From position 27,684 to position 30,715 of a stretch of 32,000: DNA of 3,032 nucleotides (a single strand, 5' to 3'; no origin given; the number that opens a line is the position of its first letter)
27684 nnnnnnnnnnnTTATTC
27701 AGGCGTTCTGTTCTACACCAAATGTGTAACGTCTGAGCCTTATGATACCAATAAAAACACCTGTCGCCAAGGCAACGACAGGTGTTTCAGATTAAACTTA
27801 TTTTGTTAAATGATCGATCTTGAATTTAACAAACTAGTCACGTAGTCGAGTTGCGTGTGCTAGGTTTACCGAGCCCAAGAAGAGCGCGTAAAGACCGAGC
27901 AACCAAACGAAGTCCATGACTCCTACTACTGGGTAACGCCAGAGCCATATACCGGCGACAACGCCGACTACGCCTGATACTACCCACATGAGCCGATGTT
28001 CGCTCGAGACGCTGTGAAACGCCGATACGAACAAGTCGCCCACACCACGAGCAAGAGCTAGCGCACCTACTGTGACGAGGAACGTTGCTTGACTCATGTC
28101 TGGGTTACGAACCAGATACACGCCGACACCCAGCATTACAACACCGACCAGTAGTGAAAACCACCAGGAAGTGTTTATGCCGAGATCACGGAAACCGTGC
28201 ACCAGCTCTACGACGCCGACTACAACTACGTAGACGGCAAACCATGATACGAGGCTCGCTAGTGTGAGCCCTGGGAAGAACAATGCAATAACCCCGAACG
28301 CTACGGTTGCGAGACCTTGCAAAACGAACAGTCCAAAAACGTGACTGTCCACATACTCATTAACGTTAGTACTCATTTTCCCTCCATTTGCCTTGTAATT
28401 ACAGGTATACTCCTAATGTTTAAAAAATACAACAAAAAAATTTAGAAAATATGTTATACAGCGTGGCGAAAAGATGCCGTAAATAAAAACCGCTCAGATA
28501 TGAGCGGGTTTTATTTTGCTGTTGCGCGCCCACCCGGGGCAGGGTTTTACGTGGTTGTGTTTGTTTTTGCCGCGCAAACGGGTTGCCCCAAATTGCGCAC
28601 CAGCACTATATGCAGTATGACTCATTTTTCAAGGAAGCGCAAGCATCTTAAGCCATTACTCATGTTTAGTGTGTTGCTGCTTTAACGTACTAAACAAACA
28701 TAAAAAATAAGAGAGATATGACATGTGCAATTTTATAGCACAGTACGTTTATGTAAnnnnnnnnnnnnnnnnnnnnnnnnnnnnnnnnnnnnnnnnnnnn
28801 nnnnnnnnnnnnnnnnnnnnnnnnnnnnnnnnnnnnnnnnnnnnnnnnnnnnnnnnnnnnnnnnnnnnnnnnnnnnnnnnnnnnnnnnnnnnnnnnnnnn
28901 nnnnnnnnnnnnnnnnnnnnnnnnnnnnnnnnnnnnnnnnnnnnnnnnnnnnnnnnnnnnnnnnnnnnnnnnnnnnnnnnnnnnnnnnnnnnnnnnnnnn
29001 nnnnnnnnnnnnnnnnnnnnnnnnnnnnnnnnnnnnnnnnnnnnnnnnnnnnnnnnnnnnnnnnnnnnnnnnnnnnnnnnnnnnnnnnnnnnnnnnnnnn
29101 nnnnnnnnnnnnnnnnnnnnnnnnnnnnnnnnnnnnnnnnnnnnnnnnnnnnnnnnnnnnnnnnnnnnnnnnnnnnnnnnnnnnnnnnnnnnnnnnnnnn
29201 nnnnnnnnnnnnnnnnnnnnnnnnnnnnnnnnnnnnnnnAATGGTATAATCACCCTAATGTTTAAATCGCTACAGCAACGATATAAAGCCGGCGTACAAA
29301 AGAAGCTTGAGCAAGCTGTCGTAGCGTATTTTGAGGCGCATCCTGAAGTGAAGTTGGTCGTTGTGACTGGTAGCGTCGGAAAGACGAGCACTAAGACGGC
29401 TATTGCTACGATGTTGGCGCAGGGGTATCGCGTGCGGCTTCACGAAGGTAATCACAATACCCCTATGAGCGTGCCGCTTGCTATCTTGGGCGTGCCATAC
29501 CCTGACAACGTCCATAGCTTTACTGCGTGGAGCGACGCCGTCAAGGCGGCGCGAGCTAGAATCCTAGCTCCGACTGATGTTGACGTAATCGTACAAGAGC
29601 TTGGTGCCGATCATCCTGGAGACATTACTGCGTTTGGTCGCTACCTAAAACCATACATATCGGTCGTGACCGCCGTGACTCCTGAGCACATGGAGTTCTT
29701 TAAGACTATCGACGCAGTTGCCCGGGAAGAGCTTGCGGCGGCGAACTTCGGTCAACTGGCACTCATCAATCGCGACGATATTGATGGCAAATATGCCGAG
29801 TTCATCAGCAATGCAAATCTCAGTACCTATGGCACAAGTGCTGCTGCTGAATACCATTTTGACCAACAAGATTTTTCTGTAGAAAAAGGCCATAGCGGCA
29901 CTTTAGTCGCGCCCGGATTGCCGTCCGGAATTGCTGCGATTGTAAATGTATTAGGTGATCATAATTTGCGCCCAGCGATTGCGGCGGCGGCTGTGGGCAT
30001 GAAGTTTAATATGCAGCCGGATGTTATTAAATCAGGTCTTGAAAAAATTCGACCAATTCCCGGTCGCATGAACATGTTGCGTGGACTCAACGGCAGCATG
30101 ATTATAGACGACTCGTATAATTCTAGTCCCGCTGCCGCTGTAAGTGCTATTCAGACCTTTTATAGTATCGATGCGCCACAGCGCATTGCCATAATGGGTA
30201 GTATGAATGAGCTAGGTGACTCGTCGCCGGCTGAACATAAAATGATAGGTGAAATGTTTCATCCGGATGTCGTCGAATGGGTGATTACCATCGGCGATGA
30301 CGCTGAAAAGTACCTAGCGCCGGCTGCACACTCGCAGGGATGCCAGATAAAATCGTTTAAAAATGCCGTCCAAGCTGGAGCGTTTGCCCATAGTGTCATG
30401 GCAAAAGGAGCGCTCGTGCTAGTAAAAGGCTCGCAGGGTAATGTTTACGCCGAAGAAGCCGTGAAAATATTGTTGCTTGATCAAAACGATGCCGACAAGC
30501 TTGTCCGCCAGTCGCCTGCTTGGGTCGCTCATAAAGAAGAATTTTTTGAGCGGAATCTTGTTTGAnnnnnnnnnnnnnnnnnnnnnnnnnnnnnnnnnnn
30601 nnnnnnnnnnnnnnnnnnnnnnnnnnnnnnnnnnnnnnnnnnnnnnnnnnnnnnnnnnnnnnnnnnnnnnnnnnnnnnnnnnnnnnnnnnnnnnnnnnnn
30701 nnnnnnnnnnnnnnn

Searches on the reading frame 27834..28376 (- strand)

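Call 46: search_protein_families(library=pfam, proteins=[window:27834-28376:-], max_evalue=0.01)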
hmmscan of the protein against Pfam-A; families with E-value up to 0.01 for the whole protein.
window:27834-28376:- (180 aa): 1 family
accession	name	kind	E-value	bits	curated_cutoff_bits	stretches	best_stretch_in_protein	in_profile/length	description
PF03729.18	DUF308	-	1.5e-23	83.3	25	3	20-89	2-72/73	Short repeat of unknown function (DUF308)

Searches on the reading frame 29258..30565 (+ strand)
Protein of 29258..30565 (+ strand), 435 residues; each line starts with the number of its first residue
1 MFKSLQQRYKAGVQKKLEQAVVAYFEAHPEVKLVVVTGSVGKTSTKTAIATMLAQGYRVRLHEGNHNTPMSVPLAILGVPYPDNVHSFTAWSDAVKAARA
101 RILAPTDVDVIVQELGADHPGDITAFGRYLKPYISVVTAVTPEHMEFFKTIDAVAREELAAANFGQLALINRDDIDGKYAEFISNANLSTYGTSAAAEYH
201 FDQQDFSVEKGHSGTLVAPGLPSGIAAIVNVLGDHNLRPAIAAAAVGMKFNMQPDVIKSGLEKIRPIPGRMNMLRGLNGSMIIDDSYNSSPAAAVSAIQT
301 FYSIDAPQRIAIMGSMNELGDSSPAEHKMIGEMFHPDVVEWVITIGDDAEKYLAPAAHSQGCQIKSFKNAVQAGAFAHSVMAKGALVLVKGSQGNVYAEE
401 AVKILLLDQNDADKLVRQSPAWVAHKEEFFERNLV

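Call 88: find_encoding_contigs(protein=window:29258-30565:+, flank=10000, max_places=3)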
Protein window:29258-30565:+ (435 aa): 6 contigs read that carry it; 3 places shown.
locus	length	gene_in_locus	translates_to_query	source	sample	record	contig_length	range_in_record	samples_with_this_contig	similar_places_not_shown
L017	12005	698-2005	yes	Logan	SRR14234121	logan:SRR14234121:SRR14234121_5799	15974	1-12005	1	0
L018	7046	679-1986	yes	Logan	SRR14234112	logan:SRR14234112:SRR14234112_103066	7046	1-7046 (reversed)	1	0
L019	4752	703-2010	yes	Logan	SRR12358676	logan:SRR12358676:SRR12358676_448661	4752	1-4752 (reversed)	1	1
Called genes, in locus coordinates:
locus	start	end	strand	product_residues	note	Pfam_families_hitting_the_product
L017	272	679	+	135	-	-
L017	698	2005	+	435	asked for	PF08245:Mur_ligase_M, PF02875:Mur_ligase_C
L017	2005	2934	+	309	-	-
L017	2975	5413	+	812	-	PF00133:tRNA-synt_1, PF09334:tRNA-synt_1g, PF13603:tRNA-synt_1_2, PF00133:tRNA-synt_1, PF08264:Anticodon_1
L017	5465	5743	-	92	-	-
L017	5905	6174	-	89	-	-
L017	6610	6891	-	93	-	-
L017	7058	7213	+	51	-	-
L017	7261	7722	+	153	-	PF01029:NusB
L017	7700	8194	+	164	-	PF00293:NUDIX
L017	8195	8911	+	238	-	PF22935:RM44_endonuclase, PF14622:Ribonucleas_3_3, PF00636:Ribonuclease_3, PF00035:dsrm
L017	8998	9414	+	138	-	PF00886:Ribosomal_S16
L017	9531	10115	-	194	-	-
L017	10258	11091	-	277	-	-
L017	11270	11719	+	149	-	PF13083:KH_KhpA-B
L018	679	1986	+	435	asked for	PF08245:Mur_ligase_M, PF02875:Mur_ligase_C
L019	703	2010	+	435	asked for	PF08245:Mur_ligase_M, PF02875:Mur_ligase_C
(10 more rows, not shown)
